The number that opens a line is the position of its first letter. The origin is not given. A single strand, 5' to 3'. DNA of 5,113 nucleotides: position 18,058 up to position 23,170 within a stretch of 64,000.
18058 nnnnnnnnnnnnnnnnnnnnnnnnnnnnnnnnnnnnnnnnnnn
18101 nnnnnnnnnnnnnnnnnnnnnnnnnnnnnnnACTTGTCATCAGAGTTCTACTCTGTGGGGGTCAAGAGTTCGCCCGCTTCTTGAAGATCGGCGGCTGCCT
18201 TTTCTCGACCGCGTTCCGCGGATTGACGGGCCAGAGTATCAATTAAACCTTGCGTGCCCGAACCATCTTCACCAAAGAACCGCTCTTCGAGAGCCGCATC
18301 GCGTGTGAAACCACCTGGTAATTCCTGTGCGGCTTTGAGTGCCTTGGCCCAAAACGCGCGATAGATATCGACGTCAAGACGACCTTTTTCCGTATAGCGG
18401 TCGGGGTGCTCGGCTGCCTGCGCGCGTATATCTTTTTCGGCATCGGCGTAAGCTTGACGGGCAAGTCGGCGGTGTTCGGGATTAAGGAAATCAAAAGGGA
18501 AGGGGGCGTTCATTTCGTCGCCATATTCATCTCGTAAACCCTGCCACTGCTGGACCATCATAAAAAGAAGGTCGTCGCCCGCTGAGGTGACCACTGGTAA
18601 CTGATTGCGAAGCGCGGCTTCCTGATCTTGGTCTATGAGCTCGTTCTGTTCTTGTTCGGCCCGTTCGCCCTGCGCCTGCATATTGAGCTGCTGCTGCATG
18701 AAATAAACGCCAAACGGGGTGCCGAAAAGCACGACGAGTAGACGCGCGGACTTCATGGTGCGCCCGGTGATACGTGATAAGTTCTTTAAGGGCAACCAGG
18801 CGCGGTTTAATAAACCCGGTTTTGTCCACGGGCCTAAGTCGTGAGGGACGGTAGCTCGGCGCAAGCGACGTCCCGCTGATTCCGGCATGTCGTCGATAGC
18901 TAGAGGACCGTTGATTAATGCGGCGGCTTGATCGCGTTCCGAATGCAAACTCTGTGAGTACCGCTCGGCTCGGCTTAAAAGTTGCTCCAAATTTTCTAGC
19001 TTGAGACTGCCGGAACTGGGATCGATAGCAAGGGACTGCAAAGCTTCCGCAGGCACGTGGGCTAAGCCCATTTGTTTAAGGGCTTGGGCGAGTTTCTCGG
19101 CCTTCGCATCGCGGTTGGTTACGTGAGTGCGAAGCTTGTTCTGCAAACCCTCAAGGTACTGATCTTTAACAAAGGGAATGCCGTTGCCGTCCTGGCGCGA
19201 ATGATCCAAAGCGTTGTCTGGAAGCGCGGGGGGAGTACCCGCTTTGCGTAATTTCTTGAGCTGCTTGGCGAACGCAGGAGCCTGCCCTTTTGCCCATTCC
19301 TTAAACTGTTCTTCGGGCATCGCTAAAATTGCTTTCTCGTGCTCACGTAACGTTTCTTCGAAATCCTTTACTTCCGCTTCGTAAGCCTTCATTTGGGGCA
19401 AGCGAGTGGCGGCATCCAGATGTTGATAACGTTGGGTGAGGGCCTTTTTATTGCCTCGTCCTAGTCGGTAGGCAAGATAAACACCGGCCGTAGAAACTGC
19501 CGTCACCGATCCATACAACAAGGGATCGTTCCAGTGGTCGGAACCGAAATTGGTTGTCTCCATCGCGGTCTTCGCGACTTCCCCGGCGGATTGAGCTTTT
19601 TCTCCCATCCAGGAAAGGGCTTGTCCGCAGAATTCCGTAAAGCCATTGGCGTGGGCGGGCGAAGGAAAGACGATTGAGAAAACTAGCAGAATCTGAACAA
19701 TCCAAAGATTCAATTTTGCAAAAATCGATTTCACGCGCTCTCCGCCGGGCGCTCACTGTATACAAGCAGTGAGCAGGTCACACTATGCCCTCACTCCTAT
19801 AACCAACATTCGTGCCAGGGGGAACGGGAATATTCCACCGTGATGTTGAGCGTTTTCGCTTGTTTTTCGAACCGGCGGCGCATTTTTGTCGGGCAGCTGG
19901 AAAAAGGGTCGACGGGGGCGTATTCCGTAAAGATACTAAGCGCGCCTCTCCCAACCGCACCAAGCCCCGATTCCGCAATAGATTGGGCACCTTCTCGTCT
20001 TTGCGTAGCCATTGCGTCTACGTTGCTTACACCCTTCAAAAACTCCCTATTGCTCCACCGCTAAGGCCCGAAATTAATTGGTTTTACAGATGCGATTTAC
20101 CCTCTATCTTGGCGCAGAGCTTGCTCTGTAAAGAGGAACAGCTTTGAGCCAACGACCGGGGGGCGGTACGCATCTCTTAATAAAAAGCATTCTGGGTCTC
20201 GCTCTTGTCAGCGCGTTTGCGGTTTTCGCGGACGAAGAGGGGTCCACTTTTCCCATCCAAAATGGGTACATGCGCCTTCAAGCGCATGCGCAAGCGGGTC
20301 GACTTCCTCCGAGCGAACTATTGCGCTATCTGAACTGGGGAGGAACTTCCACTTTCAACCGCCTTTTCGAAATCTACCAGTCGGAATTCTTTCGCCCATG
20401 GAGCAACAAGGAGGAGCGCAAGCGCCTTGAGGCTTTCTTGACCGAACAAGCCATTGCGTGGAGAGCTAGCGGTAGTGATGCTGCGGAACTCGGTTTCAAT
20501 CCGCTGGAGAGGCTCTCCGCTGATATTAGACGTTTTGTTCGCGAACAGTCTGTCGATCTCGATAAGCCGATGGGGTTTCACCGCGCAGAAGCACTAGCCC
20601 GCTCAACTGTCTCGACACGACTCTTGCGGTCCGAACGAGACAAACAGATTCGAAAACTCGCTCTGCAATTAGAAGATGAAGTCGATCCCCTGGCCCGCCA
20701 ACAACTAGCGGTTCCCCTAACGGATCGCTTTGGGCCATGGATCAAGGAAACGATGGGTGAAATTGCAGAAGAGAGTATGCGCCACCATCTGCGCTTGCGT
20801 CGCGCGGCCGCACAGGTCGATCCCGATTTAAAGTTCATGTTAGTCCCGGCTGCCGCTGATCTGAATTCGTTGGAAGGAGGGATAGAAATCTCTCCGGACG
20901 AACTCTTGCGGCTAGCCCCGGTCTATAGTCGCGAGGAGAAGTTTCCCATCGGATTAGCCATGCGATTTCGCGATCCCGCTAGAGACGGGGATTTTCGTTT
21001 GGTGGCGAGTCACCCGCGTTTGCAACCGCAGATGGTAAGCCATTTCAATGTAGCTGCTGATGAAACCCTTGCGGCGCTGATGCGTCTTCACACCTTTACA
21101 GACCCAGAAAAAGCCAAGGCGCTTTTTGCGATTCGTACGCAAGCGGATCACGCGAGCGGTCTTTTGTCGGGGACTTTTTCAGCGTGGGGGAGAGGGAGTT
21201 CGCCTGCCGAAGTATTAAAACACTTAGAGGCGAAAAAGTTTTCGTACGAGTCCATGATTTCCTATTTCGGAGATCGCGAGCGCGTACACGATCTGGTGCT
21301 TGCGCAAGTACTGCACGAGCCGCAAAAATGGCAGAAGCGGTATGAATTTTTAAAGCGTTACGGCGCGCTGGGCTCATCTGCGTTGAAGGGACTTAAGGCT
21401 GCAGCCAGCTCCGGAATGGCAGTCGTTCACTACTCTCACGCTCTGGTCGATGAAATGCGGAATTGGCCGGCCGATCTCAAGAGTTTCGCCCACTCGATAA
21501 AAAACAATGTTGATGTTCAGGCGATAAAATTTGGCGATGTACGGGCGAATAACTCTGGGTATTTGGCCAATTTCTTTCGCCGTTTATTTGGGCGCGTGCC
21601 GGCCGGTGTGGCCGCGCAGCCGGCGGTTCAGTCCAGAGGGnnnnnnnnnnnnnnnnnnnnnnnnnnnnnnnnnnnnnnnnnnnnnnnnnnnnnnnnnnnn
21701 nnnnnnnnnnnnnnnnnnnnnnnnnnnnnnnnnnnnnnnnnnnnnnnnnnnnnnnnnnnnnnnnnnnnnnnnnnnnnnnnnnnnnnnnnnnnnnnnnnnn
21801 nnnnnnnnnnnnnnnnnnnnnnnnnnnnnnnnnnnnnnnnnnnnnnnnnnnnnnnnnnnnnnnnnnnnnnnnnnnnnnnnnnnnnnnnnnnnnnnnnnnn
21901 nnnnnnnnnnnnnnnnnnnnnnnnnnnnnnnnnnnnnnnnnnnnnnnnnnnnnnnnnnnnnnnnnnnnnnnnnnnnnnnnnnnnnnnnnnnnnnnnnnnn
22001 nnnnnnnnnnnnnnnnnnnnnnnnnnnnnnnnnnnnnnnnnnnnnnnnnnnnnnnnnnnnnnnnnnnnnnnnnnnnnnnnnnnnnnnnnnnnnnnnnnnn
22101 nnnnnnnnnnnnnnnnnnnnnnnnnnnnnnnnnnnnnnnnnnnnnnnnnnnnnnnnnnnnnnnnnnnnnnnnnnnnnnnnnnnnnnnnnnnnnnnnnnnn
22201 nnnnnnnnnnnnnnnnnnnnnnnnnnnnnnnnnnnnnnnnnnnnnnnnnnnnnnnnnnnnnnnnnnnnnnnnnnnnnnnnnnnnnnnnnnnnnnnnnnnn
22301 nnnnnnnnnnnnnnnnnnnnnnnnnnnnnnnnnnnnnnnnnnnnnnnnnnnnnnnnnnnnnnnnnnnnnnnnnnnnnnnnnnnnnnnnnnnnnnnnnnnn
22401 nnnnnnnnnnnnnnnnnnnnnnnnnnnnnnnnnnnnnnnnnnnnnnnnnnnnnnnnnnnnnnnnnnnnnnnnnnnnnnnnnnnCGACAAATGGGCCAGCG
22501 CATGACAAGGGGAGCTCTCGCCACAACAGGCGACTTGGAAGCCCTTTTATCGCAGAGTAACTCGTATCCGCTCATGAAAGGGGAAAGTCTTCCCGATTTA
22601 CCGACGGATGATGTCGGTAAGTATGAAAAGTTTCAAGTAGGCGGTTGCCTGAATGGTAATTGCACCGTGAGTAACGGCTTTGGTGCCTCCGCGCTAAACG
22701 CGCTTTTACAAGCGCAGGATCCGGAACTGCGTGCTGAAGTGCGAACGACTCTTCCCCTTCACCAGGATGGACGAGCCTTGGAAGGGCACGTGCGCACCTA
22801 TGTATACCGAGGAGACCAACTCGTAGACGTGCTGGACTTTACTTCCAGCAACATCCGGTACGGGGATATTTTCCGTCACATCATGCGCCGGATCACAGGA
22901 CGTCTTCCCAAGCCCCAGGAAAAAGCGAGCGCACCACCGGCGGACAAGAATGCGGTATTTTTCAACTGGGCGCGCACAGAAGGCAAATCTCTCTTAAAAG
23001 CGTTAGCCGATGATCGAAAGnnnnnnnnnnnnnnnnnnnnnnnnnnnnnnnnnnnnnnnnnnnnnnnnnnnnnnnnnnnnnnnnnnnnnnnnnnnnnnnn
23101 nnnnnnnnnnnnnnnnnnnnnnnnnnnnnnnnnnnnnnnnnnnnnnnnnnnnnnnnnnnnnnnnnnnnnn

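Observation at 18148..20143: Divergently transcribed 528-aa secreted orphan protein sharing a 409-bp control region rich in palindromes with the 1099-aa gene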

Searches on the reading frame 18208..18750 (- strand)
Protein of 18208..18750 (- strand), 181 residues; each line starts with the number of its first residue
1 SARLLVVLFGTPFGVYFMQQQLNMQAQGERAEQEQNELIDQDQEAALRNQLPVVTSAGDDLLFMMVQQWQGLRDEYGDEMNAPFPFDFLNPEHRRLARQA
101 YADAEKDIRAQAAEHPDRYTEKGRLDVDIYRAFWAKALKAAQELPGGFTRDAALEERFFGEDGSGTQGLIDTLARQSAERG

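Call 78: find_related_loci(query=A4, collection=metagenome_contigs, flank=10000)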
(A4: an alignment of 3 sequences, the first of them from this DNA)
Query A4 (181 aa) in metagenome_contigs; peptide patterns used: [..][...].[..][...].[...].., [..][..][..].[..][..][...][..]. (x = any residue, [..] = any of these).
361 stretches matched a pattern, but none encodes a relative of the query by tblastn (E <= 1e-3).

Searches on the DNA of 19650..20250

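Call 49: search_rna_families(source=window, start=19650, end=20250, threshold=evalue, max_evalue=10)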
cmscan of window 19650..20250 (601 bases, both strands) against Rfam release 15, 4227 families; matches with E-value up to 10: 3.
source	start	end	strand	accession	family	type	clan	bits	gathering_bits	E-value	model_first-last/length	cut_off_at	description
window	19671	19716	-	RF02129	GNAS-AS1_3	Gene; lncRNA;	-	14.5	42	0.99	1-38/38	no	GNAS antisense RNA 1 conserved region 3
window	20218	20238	+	RF01111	SBWMV2_UPD-PKk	Cis-reg;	-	14.5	35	7.3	1-21/21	no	Pseudoknot of upstream pseudoknot domain (UPD) of the 3'UTR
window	19672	19726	+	RF02209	WT1-AS_7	Gene; lncRNA;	-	10.5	50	1.4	243-294/294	no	WT1 antisense RNA conserved region 7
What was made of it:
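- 19735..20143 (.): 409-bp divergent intergenic region with GC 0.528, not AT-rich. The internal ORFs 19812-20147 (+) and 19797-20039 (-) have sub-genic coding scores. No Rfam match (call 49).
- On Structured cis-regulatory RNA or small RNA in the intergenic region: Call 49 (no match with E below about 1).
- Checked: Rfam gives nothing there (call 49).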

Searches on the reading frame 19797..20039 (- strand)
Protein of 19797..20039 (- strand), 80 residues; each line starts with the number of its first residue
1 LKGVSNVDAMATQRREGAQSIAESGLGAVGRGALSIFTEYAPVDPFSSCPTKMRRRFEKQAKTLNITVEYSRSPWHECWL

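Call 87: search_protein_families(library=pfam, proteins=[window:19797-20039:-], max_evalue=1)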
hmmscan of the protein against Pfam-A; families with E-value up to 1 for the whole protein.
window:19797-20039:- (80 aa): 0 families

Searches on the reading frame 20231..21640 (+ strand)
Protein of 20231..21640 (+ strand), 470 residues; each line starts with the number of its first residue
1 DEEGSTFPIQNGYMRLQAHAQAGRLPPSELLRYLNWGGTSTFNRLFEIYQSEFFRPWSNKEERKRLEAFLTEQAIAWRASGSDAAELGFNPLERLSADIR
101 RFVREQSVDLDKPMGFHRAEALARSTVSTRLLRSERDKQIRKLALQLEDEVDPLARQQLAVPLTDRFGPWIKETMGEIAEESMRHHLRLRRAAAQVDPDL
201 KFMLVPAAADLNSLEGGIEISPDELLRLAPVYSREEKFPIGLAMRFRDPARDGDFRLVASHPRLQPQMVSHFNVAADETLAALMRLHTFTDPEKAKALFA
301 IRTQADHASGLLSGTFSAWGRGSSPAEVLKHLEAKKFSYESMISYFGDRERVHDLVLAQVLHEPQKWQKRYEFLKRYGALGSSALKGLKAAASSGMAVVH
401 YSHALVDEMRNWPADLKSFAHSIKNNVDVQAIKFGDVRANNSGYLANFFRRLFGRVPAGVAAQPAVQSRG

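Call 65: search_protein_families(library=pfam, proteins=[window:20231-21640:+], max_evalue=10)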
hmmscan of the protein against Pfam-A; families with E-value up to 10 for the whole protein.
window:20231-21640:+ (470 aa): 2 families
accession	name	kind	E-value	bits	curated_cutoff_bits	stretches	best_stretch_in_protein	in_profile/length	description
PF18247.6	AvrM_N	-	0.04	14.3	25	0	133-149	34-52/65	Flax-rust effector AvrM N-terminal domain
PF24278.2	HVO_0513_N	-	0.17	11.9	29.8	1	257-298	6-45/134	HVO_0513, N-terminal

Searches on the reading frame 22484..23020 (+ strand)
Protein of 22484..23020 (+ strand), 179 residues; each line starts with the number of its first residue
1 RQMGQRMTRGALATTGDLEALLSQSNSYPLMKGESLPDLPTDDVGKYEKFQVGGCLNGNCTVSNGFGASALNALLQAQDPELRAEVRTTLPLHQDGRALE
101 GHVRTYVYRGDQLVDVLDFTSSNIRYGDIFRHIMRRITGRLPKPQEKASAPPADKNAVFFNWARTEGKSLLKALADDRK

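Call 65: search_protein_families(library=pfam, proteins=[window:22484-23020:+], max_evalue=10)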
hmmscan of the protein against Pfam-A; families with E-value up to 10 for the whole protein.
window:22484-23020:+ (179 aa): 0 families

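Call 66: search_solved_structures(query=window:22484-23020:+, max_evalue=10)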
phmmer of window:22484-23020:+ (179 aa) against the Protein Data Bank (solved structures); distinct sequences matched with E-value up to 10: 3.
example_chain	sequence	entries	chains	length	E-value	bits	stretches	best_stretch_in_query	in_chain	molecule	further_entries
5xg5_A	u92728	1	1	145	0.0099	18.8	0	125-160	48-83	MITSUBA-1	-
3v6i_A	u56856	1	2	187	1.2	12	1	76-151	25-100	V-type ATP synthase subunit E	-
6ly9_L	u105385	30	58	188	1.2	12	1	76-151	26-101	V-type ATP synthase subunit E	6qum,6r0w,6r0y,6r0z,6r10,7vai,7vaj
